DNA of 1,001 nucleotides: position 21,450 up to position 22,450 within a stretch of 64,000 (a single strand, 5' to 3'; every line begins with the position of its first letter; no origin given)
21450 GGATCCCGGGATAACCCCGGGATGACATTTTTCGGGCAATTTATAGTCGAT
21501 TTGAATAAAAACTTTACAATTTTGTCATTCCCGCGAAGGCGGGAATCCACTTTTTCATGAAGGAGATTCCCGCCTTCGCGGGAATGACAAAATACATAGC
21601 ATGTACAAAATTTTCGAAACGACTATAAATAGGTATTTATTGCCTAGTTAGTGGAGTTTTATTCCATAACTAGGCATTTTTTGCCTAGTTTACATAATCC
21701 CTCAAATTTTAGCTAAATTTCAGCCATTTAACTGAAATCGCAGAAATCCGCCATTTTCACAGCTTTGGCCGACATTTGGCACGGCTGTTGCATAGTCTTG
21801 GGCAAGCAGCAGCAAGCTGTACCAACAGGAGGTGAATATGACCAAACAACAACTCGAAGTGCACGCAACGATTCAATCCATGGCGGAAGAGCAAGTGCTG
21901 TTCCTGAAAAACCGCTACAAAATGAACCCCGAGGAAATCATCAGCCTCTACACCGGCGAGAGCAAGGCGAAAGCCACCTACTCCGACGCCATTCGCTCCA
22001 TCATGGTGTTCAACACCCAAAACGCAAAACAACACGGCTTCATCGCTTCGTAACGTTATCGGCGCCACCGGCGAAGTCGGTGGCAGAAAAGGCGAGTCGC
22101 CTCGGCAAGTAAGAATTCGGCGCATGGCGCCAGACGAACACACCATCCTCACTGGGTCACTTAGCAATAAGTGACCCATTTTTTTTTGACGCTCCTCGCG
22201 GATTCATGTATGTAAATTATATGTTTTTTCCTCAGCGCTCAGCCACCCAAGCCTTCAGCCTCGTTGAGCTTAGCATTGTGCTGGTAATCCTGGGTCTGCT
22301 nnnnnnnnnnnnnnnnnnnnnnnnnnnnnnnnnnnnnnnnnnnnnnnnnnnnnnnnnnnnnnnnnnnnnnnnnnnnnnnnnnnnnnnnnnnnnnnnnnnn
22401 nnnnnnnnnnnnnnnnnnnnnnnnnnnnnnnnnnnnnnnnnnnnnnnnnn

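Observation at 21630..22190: Sigma-54 promoter plus tandem palindromic upstream sites driving a monocistronic 71-aa ORFan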

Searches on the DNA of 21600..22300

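Call 78: search_rna_families(source=window, start=21600, end=22300, threshold=evalue, max_evalue=5)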
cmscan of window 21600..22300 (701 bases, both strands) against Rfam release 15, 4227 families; matches with E-value up to 5: 1.
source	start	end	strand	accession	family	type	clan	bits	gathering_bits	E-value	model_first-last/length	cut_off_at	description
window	21626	21735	+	RF01578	RUF1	Gene; sRNA;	-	14.8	70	3.6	1-264/264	no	Plasmodium RNA of unkown function RUF1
